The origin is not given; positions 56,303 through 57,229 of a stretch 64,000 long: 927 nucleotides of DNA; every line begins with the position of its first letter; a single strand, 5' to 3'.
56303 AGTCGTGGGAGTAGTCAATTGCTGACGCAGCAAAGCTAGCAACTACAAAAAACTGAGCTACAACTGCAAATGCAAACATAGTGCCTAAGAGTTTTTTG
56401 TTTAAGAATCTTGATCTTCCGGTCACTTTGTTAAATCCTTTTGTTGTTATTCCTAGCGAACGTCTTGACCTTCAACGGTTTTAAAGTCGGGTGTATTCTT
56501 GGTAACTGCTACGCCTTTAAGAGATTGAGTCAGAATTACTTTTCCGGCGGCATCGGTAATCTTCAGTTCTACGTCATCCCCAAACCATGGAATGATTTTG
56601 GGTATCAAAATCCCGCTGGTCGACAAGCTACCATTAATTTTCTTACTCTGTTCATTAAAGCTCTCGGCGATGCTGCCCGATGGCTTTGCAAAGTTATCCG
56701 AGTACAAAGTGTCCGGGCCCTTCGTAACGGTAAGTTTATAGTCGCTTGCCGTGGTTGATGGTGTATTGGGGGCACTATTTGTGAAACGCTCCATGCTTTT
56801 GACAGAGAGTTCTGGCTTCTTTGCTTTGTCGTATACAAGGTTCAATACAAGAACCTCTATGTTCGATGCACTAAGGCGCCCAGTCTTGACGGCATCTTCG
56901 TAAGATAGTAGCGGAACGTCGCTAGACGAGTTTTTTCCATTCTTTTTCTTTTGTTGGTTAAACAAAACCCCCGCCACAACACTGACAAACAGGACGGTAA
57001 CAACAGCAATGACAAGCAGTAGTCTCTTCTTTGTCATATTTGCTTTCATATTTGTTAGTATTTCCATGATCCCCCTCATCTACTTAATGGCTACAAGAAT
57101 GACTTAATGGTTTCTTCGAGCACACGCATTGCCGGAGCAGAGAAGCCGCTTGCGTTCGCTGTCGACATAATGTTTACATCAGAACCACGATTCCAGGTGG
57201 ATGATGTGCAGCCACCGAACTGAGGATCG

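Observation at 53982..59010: Tandemly duplicated two-gene cassette: secreted PG-binding M64-like metallopeptidase plus membrane-tethered partner of unknown family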

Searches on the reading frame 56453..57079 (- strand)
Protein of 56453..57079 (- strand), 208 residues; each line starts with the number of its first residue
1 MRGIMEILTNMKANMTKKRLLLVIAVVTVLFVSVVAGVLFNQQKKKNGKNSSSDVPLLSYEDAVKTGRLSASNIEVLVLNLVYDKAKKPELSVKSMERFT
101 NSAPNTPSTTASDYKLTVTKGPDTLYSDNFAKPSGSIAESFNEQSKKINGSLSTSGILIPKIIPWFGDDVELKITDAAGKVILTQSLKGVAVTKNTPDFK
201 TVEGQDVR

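Call 3: search_protein_families(library=pfam, proteins=[window:56453-57079:-], max_evalue=1)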
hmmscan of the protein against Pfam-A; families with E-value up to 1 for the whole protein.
window:56453-57079:- (208 aa): 1 family
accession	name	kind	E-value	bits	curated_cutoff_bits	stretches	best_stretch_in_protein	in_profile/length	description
PF07790.16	Pilin_N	-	0.0091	17.3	25.2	1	23-46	11-34/78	Archaeal Type IV pilin, N-terminal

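Call 4: search_protein_families(library=ncbifam, proteins=[window:56453-57079:-], max_evalue=1)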
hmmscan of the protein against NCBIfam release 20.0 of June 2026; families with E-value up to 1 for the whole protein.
window:56453-57079:- (208 aa): 2 families
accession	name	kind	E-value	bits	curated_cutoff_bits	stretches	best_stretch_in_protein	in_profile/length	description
NF042931.1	SAG1386_EF1546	equivalog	0.024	14.7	80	1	12-121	22-117/158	SAG1386/EF1546 family surface-associated protein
NF002357.0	PRK01318.2-4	equivalog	0.024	13.4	479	0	11-51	2-42/532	membrane protein insertase YidC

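Call 10: find_homologous_proteins(query=window:56453-57079:-, max_evalue=0.001)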
Query window:56453-57079:- (208 aa): 5 proteins with E <= 0.001 among 349 candidates.
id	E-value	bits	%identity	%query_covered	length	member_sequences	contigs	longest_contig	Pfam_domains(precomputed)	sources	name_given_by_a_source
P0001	1.2e-122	424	100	98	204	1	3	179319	-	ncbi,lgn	-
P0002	2.8e-110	384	89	98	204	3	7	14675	-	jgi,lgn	jgi:hypothetical protein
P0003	8.6e-105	366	86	95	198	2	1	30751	-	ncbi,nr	ncbi:MAG TPA: hypothetical protein PKA02_04080 [Candidatus Saccharibacteria bacterium]|nr:hypothetic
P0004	2.9e-103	361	80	100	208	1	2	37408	-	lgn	-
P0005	1.3e-68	248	61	98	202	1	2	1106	-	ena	-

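Call 12: find_encoding_contigs(protein=P0004, flank=10000, max_places=3)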
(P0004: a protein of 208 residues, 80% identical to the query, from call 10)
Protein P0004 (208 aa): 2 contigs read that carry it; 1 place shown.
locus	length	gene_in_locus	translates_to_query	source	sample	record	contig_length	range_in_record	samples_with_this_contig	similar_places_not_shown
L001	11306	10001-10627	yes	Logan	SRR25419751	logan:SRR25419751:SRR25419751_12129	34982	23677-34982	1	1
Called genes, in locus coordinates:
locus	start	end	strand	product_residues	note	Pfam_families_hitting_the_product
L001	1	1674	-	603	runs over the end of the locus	PF05157:MshEN, PF00437:T2SSE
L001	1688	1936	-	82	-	-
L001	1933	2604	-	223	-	-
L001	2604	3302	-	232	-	-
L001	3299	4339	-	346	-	PF11104:PilM_2, PF25216:Volactin (weak), PF14450:FtsA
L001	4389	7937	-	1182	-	PF13623:SurA_N_2, PF13624:SurA_N_3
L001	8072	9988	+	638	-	PF01471:PG_binding_1 (weak), PF09471:Peptidase_M64 (weak)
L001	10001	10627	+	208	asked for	-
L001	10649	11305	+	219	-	?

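Call 13: find_encoding_contigs(protein=P0003, flank=10000, max_places=3)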
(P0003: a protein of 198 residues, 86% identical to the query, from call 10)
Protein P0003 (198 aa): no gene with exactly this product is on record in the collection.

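Call 14: find_encoding_contigs(protein=P0002, flank=10000, max_places=4)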
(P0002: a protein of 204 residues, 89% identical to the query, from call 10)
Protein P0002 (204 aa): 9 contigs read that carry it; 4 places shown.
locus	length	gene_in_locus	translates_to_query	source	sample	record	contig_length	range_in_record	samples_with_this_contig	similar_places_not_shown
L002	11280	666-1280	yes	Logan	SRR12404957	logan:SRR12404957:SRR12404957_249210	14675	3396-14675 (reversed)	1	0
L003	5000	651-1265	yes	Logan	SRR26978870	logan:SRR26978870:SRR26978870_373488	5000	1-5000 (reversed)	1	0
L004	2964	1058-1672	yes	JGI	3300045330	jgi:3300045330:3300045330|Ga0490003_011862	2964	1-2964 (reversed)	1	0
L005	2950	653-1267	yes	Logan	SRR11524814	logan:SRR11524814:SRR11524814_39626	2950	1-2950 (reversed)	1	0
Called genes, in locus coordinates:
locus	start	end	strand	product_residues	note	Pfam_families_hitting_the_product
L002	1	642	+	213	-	?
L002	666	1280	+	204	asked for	-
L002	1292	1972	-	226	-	-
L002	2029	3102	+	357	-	PF01926:MMR_HSR1, PF02421:FeoB_N, PF06071:YchF-GTPase_C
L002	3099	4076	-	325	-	PF13354:Beta-lactamase2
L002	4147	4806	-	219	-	PF00156:Pribosyltran (weak)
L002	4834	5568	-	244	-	PF01479:S4, PF01728:FtsJ, PF13649:Methyltransf_25 (faint)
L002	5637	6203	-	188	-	PF08207:EFP_N, PF01132:EFP, PF09285:Elong-fact-P_C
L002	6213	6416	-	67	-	PF01084:Ribosomal_S18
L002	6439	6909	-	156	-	PF00436:SSB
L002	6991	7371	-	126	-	PF01250:Ribosomal_S6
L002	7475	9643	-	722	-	PF13491:FtsK_4TM (weak), PF17854:FtsK_alpha, PF01580:FtsK_SpoIIIE, PF09397:FtsK_gamma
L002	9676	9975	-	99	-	-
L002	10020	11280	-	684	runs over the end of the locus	PF00753:Lactamase_B, PF12706:Lactamase_B_2 (weak), PF23023:Anti-Pycsar_Apyc1 (weak), PF22505:RNase_J_b_CASP, PF07521:RMMBL (faint), PF17770:RNase_J_C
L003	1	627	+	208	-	?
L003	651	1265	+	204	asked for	-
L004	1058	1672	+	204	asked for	-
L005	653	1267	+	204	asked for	-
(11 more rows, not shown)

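Call 31: predict_structure(alignment_id=A1)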
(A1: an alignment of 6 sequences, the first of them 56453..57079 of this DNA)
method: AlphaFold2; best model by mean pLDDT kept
length: 208 residues; sequences in the alignment: 6
mean_pLDDT: 65.6   pTM: 0.51
mean pLDDT of the five models: 65.6, 59.8, 53.6, 52.0, 50.8
residues with pLDDT >= 90: 13; 70-90: 76; 50-70: 61; < 50: 58
segments of 3 or more residues with pLDDT < 50: 1-3, 10-15, 41-62, 67-72, 136-139, 150-152, 198-208
pLDDT, mean of each block of 10 residues (from residue 1): 51 51 66 60 41 38 48 71 79 82 67 87 87 61 59 65 85 90 87 58 41
secondary structure, 60 per line:
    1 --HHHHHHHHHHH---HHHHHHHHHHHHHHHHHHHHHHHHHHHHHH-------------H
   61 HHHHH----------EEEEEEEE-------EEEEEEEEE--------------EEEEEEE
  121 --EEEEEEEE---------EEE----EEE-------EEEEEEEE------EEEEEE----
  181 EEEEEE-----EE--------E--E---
elements in order: H3-13 H17-46 H60-65 E76-83 E91-99 E114-120 E123-130 E140-142 E147-149 E157-164 E171-176 E181-186

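Call 34: search_protein_representatives(alignment_id=A1)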
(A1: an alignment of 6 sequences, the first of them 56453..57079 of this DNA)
Query: 6 sequences, 204 profile positions. Proteins with E-value up to 0.001 (for the whole library): 74; up to 1e-10: 14; up to 1e-30: 2. The best 74 are listed.
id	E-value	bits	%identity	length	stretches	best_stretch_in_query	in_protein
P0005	3.7e-100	350.1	-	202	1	1-204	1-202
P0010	2.4e-91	321.3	-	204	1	1-204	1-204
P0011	4.9e-28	114.6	-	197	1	6-196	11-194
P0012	8.5e-26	107.3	-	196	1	31-195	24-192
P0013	3.7e-15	72.5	-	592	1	13-201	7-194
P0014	5.8e-15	71.9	-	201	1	7-203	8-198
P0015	3.0e-14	69.5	-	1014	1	51-202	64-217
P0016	1.6e-13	67.2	-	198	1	18-203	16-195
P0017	1.3e-12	64.2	-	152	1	68-203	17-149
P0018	2.7e-12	63.2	-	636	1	21-203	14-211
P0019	1.7e-11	60.6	-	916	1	22-202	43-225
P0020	2.7e-11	59.9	-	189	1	16-198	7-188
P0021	6.8e-11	58.6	-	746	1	6-197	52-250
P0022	7.9e-11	58.4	-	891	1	32-203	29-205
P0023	1.8e-10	57.2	-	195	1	12-202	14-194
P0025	2.1e-10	57.0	-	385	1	10-202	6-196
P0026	8.3e-10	55.1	-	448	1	10-198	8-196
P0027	9.2e-10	54.9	-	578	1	7-202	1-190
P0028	1.3e-09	54.4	-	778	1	6-203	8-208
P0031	1.2e-08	51.3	-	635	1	19-201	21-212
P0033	3.5e-08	49.7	-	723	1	18-199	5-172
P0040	9.1e-08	48.4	-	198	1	9-203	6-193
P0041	9.5e-08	48.3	-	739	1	36-203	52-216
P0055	8.1e-06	42.0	-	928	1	2-202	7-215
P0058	1.8e-05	40.9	-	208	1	14-198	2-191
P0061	3.2e-05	40.1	-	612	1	37-201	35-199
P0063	5.8e-05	39.2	-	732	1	52-201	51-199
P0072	3.3e-04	36.8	-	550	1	17-204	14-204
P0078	7.1e-04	35.7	-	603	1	21-198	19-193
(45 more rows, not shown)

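Call 38: search_protein_families(library=pfam, alignment_id=A3, max_evalue=0.001)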
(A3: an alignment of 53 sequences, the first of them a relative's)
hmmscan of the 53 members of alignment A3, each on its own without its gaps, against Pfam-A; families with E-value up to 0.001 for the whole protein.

A. member 1, P0013 (592 aa): 1 family
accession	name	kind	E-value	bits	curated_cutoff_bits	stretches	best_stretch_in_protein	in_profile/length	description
PF09471.16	Peptidase_M64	-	4.3e-06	26.6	26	0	279-354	89-164/302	IgA Peptidase M64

B. families by the number of members that match (of 53 scanned): 21 families
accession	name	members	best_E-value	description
PF09471.16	Peptidase_M64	45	3.6e-19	IgA Peptidase M64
PF17957.7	Big_7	22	4.1e-80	Bacterial Ig domain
PF19077.6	Big_13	10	1e-09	Bacterial Ig-like domain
PF00404.24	Dockerin_1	5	4.2e-15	Dockerin type I domain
PF13750.12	Big_3_3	4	3.8e-08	Bacterial Ig-like domain (group 3)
PF24514.1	SpaA_4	2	3.4e-18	Prealbumin-like fold domain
PF24517.2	CBM96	1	6.2e-27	Carbohydrate-binding module family 96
PF07691.17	PA14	1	2.7e-26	PA14 domain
PF00652.28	Ricin_B_lectin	1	4.7e-22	Ricin-type beta-trefoil lectin domain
PF14200.12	RicinB_lectin_2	1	2.1e-18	Ricin-type beta-trefoil lectin domain-like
PF06832.18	BiPBP_C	1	3.1e-11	Penicillin-Binding Protein C-terminus Family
PF01833.30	TIG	1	2.3e-10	IPT/TIG domain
PF04450.18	BSP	1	4.1e-10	Peptidase of plants and bacteria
PF00041.27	fn3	1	3.9e-07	Fibronectin type III domain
PF16656.11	Pur_ac_phosph_N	1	8e-07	Purple acid Phosphatase, N-terminal domain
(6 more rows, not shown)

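Call 43: find_encoding_contigs(protein=P0011, flank=4000, max_places=2)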
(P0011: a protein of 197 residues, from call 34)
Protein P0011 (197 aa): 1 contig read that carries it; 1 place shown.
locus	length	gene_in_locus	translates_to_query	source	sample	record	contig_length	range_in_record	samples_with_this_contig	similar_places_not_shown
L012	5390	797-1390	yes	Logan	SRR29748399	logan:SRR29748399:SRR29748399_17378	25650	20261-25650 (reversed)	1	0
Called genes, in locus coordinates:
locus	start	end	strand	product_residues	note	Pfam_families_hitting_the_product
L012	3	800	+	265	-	?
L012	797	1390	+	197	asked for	-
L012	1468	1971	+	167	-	PF20603:Bact_hydrolase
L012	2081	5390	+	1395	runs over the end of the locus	PF00041:fn3 (faint), PF24421:Ig_J (faint), PF16656:Pur_ac_phosph_N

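Call 44: find_encoding_contigs(protein=P0014, flank=4000, max_places=2)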
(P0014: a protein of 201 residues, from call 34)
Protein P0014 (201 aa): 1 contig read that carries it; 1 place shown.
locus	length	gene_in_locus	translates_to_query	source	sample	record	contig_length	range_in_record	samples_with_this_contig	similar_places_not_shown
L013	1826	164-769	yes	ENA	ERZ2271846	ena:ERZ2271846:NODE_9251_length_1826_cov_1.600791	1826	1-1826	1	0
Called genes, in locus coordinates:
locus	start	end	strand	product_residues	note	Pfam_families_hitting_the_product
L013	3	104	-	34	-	?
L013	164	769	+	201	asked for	-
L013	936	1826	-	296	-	?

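Call 47: find_encoding_contigs(protein=P0016, flank=4000, max_places=2)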
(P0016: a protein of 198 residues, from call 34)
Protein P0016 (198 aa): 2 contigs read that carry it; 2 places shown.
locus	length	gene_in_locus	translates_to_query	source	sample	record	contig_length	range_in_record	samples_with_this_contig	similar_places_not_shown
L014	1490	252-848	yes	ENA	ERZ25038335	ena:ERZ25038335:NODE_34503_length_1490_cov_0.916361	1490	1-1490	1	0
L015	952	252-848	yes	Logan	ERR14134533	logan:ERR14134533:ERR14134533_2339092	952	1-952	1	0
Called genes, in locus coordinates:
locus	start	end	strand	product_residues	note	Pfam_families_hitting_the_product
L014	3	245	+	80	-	?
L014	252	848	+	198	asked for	-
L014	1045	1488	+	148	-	?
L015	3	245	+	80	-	?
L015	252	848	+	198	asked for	-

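Call 48: find_encoding_contigs(protein=P0012, flank=4000, max_places=2)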
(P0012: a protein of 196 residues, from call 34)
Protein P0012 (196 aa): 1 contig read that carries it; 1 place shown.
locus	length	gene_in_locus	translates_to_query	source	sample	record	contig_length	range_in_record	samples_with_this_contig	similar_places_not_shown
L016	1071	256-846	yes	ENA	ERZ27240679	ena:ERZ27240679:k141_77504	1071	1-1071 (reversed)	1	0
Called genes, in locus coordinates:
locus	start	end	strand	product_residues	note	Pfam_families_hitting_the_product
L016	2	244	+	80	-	?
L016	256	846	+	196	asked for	-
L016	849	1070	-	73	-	?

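Call 54: search_solved_structures(query=A4, max_evalue=10, show_alignments=2)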
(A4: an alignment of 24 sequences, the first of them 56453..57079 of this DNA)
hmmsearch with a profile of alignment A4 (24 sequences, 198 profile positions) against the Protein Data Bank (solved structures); distinct sequences matched with E-value up to 10: 8.
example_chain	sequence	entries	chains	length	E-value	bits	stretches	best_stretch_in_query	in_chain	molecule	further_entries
6all_A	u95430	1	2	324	0.0044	19.8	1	15-99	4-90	Fe(3+)-citrate-binding protein yfmC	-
9hmf_O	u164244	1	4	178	0.091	15.5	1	8-66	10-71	Flagellar protein FliL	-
5tvz_A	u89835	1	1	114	0.1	15.3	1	123-172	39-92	Nucleoporin POM152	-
1c8z_A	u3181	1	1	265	0.92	12.2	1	116-192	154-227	TUBBY PROTEIN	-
5cwq_A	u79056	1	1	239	0.94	12.2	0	13-73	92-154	Designed helical repeat protein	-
1i7e_A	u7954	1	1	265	1.3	11.7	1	116-192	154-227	TUBBY PROTEIN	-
1s31_A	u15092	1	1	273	1.4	11.6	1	128-192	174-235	tubby isoform a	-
6b85_J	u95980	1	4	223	5.3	9.7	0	5-44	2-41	TMHC4_R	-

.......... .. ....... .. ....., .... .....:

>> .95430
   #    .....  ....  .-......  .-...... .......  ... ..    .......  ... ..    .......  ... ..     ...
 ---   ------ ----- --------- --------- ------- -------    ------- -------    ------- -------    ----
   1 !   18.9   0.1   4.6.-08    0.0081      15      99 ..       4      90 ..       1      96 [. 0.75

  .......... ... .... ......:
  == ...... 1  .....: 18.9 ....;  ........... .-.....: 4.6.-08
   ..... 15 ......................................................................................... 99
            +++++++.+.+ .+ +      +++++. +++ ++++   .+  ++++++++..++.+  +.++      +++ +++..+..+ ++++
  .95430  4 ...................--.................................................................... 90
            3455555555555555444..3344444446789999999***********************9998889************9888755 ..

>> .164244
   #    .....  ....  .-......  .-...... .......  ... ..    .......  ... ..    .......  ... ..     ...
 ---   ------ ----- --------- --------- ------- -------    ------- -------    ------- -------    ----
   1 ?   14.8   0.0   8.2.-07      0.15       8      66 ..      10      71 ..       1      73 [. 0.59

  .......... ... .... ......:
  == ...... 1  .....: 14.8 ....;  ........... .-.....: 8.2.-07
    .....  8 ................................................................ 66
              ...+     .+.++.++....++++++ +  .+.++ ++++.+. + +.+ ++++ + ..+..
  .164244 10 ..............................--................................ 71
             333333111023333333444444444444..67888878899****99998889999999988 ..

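Call 60: list_cluster_members(proteins=[P0011, P0012, P0014, P0016, P0013, P0025, P0015, P0018, P0026, P0008])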
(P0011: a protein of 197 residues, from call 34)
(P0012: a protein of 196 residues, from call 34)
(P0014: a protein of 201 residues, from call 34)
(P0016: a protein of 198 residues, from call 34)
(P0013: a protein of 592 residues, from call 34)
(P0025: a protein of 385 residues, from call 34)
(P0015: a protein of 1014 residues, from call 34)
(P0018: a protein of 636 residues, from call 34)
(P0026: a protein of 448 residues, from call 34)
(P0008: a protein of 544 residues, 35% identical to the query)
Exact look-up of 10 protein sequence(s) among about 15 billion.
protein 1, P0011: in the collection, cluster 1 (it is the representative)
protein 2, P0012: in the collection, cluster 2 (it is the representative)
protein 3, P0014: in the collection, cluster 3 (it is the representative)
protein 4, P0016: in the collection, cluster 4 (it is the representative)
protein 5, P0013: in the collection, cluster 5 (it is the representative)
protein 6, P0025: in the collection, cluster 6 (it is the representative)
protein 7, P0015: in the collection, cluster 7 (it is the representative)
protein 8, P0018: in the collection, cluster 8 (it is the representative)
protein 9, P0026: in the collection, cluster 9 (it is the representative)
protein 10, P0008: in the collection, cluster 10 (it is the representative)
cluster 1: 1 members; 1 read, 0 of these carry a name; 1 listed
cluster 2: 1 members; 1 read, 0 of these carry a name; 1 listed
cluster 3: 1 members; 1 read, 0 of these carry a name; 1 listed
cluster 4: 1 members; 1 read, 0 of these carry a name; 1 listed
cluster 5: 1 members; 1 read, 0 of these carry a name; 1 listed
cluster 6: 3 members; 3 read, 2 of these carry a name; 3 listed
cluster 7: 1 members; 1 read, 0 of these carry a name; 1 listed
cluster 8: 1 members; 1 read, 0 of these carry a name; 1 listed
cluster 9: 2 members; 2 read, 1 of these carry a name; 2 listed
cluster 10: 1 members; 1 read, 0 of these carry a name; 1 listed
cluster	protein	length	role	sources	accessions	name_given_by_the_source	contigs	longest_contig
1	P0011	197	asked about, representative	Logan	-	-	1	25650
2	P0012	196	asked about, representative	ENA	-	-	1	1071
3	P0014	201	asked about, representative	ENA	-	-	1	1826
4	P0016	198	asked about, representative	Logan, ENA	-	-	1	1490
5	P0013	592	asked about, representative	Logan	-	-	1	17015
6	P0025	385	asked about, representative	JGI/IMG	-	hypothetical protein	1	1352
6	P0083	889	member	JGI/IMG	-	hypothetical protein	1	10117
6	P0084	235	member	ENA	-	-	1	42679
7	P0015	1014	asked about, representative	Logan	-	-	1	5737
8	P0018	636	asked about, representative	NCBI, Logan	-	-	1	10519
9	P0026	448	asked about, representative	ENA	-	-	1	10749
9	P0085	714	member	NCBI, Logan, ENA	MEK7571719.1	MAG: M64 family metallopeptidase [Patescibacteria group bacterium]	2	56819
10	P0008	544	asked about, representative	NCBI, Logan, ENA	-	-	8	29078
